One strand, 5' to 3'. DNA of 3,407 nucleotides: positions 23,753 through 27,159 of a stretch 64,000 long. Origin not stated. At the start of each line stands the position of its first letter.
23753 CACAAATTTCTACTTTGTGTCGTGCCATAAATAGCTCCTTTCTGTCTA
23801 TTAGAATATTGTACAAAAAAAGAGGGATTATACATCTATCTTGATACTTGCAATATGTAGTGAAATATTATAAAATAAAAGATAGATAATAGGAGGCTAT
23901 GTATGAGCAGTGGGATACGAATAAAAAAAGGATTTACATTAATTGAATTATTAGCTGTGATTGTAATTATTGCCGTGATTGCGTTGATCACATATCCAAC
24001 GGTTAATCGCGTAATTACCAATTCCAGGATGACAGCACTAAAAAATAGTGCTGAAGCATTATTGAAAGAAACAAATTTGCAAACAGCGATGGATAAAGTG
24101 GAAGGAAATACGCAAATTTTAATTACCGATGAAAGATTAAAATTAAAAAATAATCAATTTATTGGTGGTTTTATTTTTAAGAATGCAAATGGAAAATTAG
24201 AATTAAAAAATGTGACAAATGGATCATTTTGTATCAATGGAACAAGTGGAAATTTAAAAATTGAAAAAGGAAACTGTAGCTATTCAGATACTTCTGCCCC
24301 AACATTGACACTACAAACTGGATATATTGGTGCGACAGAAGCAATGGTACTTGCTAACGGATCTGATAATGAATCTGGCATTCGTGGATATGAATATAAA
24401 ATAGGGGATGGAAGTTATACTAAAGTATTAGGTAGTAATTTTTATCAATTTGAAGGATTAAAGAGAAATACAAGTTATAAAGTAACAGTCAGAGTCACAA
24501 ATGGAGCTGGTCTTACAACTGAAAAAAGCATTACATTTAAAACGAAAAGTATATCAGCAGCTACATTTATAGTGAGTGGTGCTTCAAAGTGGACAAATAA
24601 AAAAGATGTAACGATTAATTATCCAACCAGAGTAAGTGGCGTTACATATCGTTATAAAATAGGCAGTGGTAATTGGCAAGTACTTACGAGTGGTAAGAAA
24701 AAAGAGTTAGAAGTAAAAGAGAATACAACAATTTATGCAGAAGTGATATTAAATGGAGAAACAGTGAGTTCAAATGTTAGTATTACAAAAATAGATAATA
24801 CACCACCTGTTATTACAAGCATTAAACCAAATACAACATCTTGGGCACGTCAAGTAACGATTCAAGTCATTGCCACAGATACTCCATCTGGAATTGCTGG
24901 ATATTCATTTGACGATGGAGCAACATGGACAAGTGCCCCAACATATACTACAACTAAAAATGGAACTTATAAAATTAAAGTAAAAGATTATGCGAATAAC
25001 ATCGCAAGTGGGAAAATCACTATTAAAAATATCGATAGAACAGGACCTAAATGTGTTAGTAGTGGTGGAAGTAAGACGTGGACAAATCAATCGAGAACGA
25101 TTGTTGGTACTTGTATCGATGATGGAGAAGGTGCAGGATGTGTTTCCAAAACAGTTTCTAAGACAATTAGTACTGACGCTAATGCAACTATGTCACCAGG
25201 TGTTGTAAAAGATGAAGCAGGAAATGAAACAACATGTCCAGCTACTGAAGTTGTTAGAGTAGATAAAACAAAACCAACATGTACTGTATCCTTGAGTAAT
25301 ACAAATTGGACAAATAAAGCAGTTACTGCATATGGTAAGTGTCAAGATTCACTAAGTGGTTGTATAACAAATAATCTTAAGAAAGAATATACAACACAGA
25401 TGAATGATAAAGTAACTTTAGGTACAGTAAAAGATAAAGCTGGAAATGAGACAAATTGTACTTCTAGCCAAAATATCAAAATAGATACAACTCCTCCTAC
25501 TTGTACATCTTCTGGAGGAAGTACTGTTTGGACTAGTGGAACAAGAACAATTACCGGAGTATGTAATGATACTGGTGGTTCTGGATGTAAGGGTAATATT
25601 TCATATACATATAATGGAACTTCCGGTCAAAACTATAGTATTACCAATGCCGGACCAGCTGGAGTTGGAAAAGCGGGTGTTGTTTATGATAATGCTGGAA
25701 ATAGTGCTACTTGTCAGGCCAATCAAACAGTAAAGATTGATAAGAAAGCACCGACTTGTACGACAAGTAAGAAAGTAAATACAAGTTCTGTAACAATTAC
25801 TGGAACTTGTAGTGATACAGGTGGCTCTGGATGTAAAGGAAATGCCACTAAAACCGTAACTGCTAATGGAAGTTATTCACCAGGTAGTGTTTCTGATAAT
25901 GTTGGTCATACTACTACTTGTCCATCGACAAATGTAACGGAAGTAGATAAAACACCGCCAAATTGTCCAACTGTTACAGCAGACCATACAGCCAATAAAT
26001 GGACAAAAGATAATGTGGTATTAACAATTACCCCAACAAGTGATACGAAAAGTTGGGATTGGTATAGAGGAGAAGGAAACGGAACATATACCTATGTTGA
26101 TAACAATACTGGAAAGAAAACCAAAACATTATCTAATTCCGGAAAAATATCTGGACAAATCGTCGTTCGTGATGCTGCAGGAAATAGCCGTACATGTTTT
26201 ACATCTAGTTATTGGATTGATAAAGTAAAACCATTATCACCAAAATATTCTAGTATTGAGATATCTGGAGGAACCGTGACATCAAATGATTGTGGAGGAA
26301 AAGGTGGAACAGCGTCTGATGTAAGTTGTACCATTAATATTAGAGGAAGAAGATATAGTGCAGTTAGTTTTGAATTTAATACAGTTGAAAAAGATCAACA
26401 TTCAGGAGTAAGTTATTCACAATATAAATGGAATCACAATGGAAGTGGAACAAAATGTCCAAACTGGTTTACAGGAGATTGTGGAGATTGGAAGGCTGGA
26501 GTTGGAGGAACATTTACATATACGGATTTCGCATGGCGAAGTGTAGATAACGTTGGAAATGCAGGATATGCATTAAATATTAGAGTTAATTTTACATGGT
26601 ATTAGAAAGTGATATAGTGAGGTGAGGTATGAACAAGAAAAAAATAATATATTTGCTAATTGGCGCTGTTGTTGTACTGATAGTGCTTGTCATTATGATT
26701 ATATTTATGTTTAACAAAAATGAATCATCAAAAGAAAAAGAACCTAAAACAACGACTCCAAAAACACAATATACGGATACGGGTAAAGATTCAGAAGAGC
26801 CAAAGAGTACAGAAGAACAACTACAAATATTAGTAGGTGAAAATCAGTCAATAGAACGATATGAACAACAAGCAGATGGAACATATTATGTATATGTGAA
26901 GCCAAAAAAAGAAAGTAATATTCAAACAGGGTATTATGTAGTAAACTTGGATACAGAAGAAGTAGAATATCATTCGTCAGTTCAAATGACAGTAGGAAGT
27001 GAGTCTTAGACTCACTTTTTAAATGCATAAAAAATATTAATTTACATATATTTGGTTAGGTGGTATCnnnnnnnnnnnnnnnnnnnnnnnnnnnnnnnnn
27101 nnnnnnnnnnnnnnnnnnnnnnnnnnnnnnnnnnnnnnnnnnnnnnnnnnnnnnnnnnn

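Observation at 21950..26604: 968-bp perfect direct repeat gives pilin genes 2 and 3 identical 3' ends and brackets sigG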

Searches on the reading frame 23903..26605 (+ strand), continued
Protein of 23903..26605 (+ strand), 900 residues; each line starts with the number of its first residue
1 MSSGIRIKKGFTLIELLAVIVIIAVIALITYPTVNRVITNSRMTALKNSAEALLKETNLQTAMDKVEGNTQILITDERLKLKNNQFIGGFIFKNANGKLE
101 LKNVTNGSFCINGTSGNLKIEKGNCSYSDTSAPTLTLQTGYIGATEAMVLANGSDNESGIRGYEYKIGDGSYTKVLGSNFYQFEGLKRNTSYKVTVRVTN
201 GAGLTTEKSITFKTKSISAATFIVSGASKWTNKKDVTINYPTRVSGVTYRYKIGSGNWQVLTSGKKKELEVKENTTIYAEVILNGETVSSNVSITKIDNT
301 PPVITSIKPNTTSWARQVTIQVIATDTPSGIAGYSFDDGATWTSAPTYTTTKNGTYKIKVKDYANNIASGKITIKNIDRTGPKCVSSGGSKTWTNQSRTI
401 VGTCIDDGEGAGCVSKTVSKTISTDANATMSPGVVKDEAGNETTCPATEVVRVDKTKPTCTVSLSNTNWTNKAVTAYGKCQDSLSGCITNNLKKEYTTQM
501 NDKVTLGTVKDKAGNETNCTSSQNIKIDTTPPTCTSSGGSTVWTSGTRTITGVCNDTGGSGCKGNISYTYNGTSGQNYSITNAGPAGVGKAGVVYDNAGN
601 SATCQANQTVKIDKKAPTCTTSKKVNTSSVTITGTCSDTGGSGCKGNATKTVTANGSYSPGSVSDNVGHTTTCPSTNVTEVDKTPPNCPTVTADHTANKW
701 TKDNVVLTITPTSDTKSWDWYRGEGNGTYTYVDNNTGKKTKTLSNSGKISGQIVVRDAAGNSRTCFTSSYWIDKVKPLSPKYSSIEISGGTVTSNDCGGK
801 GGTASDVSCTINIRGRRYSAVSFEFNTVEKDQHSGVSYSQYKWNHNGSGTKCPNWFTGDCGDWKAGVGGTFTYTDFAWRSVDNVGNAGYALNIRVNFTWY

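Call 26: find_encoding_contigs(protein=P0145, flank=10000, max_places=4)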
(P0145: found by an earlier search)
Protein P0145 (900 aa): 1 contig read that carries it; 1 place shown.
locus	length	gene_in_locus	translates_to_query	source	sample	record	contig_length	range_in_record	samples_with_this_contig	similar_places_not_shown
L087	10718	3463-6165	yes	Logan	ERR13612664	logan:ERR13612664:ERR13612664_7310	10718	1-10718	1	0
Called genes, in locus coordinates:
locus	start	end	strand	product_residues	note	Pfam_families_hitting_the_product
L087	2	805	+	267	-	?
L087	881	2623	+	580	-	-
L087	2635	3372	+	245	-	-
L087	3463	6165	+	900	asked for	PF07963:N_methyl (faint), PF24893:DUF7743 (weak)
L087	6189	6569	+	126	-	-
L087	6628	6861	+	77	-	PF05239:PRC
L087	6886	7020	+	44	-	-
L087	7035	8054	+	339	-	PF13439:Glyco_transf_4, PF13579:Glyco_trans_4_4 (weak), PF00534:Glycos_transf_1, PF13692:Glyco_trans_1_4, PF13524:Glyco_trans_1_2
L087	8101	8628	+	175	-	-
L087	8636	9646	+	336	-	PF02424:ApbE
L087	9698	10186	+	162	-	PF01252:Peptidase_A8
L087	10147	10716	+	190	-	?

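Call 32: search_solved_structures(query=window:23903-26605:+, max_evalue=1)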
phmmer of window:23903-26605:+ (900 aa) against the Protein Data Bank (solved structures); distinct sequences matched with E-value up to 1: 14.
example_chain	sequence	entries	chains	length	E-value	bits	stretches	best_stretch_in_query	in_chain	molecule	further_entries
9egp_A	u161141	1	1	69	0.00015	23.3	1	4-58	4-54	Geopilin domain 1 protein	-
7tgg_A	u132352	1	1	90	0.0012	20.4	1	4-65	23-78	Geopilin domain 1 protein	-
4jrw_A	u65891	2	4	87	0.022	16.2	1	138-215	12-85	Collagenase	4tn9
4aqo_A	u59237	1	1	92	0.028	15.8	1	138-215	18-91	COLLAGENASE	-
2y72_A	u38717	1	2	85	0.038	15.4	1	138-215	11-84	COLLAGENASE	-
8pfb_G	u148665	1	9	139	0.054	14.9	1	11-54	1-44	Type IV pilin PilE1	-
9lab_B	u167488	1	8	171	0.14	13.5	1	8-53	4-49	MSHA major pilin subunit MshA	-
4jgu_A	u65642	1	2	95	0.14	13.5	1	130-213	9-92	ColH protein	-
9laa_A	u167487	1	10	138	0.16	13.3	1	8-53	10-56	Type IV pilin protein PilA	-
2a38_A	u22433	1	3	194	0.21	12.9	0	312-364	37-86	Titin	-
1ya5_A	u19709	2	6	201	0.23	12.8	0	312-362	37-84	N2B-TITIN ISOFORM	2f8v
5lnk_p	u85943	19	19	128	0.25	12.7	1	487-540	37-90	Mitochondrial complex I, B15 subunit | NADH:ubiquinone oxidoreductase subunit B4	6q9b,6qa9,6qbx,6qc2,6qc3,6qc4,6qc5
6zka_p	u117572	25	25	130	0.25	12.7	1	487-540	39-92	NADH:ubiquinone oxidoreductase subunit B4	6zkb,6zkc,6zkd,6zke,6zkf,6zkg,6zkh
2m7g_A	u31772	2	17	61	0.35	12.2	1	11-66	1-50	Geopilin domain 1 protein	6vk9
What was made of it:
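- On Type IV pilin / prepilin-type protein: PDB sequence hits cover only the helix of Geopilin, PilE1 and MshA (call 32).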

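Call 44: predict_structure(alignment_id=A1)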
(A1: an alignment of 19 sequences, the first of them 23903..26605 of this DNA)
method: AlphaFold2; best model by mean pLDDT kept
length: 900 residues; sequences in the alignment: 19
mean_pLDDT: 68.6   pTM: 0.38
mean pLDDT of the five models: 68.6, 68.3, 67.3, 63.9, 62.7
residues with pLDDT >= 90: 202; 70-90: 309; 50-70: 151; < 50: 238
segments of 3 or more residues with pLDDT < 50: 1-11, 32-63, 75-88, 97-100, 103-127, 232-235, 241-244, 283-295, 774-900
pLDDT, mean of each block of 10 residues (from residue 1): 34 67 67 43 35 40 50 47 45 52 41 33 45 74 64 69 79 64 69 85 80 63 54 50 54 72 57 62 48 53 89 86 79 82 83 88 84 86 86 90 77 87 90 89 86 93 92 93 91 93 93 93 93 90 87 90 92 85 88 92 91 90 79 89 89 84 90 82 75 71 78 88 75 88 75 83 83 47 34 29 29 30 28 28 24 26 30 39 39 39
secondary structure, 60 per line:
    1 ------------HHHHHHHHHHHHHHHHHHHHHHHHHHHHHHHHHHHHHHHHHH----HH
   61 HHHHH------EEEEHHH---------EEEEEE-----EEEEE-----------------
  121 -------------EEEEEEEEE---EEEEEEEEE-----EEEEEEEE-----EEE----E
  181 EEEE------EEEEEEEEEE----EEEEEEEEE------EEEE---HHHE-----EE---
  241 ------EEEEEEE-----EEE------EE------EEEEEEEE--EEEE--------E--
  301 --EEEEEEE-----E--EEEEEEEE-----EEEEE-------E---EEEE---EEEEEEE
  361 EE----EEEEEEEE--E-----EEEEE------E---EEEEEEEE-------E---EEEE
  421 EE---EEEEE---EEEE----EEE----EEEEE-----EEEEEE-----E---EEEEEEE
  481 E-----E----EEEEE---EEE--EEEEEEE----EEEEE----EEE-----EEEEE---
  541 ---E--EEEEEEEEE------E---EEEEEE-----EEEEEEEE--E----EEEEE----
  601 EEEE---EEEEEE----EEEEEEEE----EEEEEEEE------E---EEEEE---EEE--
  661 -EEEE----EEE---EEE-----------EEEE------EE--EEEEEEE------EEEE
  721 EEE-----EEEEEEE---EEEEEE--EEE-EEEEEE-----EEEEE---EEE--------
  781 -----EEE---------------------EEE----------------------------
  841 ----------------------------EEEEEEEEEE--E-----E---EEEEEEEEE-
elements in order (helices of 4 or more, strands of 3 or more residues): H13-54 H59-65 E72-75 E88-93 E99-103 E134-142 E146-154 E160-167 E173-175 E180-184 E191-200 E205-213 E220-223 E247-253 E259-261 E276-283 E286-289 E303-309 E318-325 E331-335 E347-350 E354-362 E367-374 E383-387 E398-405 E417-422 E426-430 E434-437 E442-444 E449-453 E459-464 E474-481 E492-496 E500-502 E505-511 E516-520 E525-527 E533-537 E547-555 E566-571 E577-584 E592-596 E601-604 E608-613 E618-625 E630-637 E648-652 E656-658 E662-665 E670-672 E676-678 E690-693 E704-710 E717-723 E729-735 E739-744 E747-749 E751-756 E762-766 E770-772 E786-788 E810-812 E869-878 E891-899
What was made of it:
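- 23903..26605 (+): Pilin-like gene 3 (900 aa). It has a long B head (pilin helix, FnIII/Ig-like domains, DUF7743), Cys modules and a Y tail. The AlphaFold model has a helix at 13-54 followed by a beta-sandwich array (call 44).
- On Type IV pilin / prepilin-type protein: Residues 32-127 have pLDDT below 50, so the globular pilin domain is not resolved (call 44).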

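Call 49: fold_search(model_id=the predicted structure, library=pdb)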
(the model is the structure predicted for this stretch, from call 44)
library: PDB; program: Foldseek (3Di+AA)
matches with E <= 10: 1775; with E <= 0.001: 134
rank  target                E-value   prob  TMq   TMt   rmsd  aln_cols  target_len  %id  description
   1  9flp_A                1.2e-12  1.00  0.18  0.18  41.4       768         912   13  CryoEM structure of the neck (1403-2314) in the grappling hook protein A (GhpA) in the bacterium Aureispira sp. CCB-QB (released 2024-10-16)
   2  9fly_A                6.5e-12  1.00  0.20  0.21  39.7       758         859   14  CryoEM structure of the base (4151-5009) in the grappling hook protein A (GhpA) in the bacterium Aureispira sp. CCB-QB (released 2024-10-16)
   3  9bfp_A                7.3e-11  1.00  0.10  0.09  51.6       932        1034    9  Cryo-EM structure of Sevenless extracellular domain (monomer) (released 2025-01-29)
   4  9bfq_A                2.8e-10  1.00  0.10  0.09  51.9       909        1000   10  Cryo-EM structure of Sevenless in complex with Bride of Sevenless (released 2025-01-29)
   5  9flw_A                7.7e-10  1.00  0.11  0.16  42.3       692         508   11  CryoEM structure of the fragment-6 (3571-4078) in the grappling hook protein A (GhpA) in the bacterium Aureispira sp.  (released 2024-10-16)
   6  6iaa_A                1.1e-09  1.00  0.11  0.12  61.6       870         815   11  hRobo2 ectodomain (released 2019-03-13)
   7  5oj2_B                1.1e-09  1.00  0.09  0.11  64.0       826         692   10  Crystal structure of the chicken MDGA1 ectodomain (released 2017-08-23)
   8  8v2b_B                1.2e-09  1.00  0.10  0.14  53.7       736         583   11  Cryo-EM structure of mouse type II OSM receptor complex: model for full extracellular assembly (released 2024-11-20)
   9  8qy6_A                2.0e-09  1.00  0.11  0.16  53.9       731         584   10  Structure of interleukin 6 (gp130 P496L mutant). (released 2024-02-21)
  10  8qy5_A                2.2e-09  1.00  0.11  0.16  53.7       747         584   10  Structure of interleukin 6. (released 2024-02-21)
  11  7q62_B                7.8e-09  1.00  0.09  0.09  72.3       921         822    7  Structure of TEV cleaved A2ML1 dimer (A2ML1-TT dimer) (released 2022-04-20)
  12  9oz6_B                1.3e-08  1.00  0.10  0.09  71.3       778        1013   10  Cryo-EM structure of 1:1 chicken ROS1 and chicken NEL complex. (released 2026-02-25)
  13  8d82_A                1.5e-08  1.00  0.10  0.14  51.6       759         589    9  Cryo-EM structure of human IL-6 signaling complex in detergent: model containing full extracellular domains (released 2023-03-29)
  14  8k3j_A                1.8e-08  1.00  0.09  0.13  52.4       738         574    9  Structure of human CNTN2 immunoglobulin domains 1-6 homo-dimer (released 2024-07-17)
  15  8k53_B                1.8e-08  1.00  0.08  0.12  52.1       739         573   10  Structure of the Dimeric Human CNTN2 Ig 1-6-FNIII 1-2 Domain in an Asymmetric State (released 2023-12-06)
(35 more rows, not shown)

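Call 74: list_cluster_members(proteins=[L087:881-2623:+, L100:7935-9977:+, P0188])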
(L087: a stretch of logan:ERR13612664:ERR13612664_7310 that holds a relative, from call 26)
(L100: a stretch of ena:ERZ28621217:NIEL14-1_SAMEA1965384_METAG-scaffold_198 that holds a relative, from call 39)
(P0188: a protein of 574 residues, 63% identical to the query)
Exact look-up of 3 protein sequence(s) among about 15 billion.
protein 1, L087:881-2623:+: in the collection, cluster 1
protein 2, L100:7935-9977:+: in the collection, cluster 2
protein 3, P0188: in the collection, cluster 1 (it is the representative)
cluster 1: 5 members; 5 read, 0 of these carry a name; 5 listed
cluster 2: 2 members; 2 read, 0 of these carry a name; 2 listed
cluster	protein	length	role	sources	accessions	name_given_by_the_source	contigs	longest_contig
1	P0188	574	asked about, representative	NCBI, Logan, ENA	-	-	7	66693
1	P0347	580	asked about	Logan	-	-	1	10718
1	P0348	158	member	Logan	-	-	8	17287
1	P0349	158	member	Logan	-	-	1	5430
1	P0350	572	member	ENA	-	-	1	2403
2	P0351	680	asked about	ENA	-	-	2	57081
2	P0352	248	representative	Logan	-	-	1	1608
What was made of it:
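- L087 is a single contig (call 74) and could be a path collapsed through a converted X tail.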

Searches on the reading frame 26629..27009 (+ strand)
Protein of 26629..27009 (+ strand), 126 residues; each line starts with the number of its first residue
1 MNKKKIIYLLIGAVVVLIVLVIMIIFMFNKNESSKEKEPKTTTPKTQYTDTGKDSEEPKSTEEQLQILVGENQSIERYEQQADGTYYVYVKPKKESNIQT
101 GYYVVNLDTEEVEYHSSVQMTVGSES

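Call 4: search_protein_families(library=pfam, proteins=[window:26629-27009:+])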
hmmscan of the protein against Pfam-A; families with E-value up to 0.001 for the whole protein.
window:26629-27009:+ (126 aa): 2 families
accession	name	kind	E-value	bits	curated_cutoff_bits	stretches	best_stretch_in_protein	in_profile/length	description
PF13273.12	DUF4064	-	0.00036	21.2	32.1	1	1-51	1-42/102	Protein of unknown function (DUF4064)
PF20193.3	DUF6556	-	0.00077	20.1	28.1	0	10-66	34-89/113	Family of unknown function (DUF6556)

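Call 7: search_protein_families(library=ncbifam, proteins=[window:26629-27009:+])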
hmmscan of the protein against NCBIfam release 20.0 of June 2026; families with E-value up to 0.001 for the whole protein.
window:26629-27009:+ (126 aa): 3 families
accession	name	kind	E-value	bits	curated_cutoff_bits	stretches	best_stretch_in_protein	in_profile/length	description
NF006283.1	PRK08455.1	equivalog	5.3e-06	26.2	187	1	3-65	16-79/182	flagellar basal body-associated protein FliL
NF042931.1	SAG1386_EF1546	equivalog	4.3e-05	23.6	80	1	6-87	30-113/158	SAG1386/EF1546 family surface-associated protein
NF033512.1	T2SS_chap_CpaB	equivalog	0.001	19.1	90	0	6-56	2-52/206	metalloprotease secretion chaperone CpaB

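Call 39: find_encoding_contigs(protein=window:26629-27009:+, flank=10000, max_places=10)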
Protein window:26629-27009:+ (126 aa): 15 contigs read that carry it; 10 places shown.
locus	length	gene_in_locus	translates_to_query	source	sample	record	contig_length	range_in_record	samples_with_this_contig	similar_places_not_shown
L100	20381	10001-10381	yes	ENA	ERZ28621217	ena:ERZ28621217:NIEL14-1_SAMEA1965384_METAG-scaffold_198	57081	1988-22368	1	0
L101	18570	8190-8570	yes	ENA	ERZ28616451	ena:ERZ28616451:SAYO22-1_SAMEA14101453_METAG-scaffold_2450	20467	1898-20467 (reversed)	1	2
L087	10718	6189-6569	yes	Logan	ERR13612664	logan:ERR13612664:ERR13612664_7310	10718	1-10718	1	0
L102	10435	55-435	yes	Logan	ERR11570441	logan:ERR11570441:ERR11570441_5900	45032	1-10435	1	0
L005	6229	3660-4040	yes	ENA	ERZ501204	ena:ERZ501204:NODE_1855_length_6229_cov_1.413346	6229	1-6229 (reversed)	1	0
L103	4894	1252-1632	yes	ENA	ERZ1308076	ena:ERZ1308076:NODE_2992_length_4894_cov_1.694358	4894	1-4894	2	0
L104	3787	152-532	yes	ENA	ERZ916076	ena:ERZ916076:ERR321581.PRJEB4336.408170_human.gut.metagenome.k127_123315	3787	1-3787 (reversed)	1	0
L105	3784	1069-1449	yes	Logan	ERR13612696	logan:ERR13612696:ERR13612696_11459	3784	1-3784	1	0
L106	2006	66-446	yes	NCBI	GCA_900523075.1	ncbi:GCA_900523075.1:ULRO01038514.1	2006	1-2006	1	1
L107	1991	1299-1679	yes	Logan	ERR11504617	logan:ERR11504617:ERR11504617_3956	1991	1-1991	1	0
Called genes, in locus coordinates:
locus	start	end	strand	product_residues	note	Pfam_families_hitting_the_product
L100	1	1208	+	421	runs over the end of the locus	PF02491:SHS2_FTSA, PF11104:PilM_2, PF06723:MreB_Mbl (weak), PF06277:EutA (weak), PF14450:FtsA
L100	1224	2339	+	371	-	PF00091:Tubulin, PF12327:FtsZ_C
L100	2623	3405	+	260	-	PF03419:Peptidase_U4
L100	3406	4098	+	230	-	PF04542:Sigma70_r2, PF04545:Sigma70_r4, PF01381:HTH_3 (weak)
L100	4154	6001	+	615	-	PF02366:PMT, PF13231:PMT_2, PF16192:PMT_4TMC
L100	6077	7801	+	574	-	-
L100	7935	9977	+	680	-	PF07963:N_methyl (weak)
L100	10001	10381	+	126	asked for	-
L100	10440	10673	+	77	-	PF05239:PRC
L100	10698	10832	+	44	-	-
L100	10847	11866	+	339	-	PF13439:Glyco_transf_4, PF13579:Glyco_trans_4_4 (weak), PF00534:Glycos_transf_1, PF13692:Glyco_trans_1_4, PF13524:Glyco_trans_1_2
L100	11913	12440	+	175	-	-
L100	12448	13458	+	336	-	PF02424:ApbE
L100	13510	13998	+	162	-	PF01252:Peptidase_A8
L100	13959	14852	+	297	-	PF01479:S4, PF00849:PseudoU_synth_2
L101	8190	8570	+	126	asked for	-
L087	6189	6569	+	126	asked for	-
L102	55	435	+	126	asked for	-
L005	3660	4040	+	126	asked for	-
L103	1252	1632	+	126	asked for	-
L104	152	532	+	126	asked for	-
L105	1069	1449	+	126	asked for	-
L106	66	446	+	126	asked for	-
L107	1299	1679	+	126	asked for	-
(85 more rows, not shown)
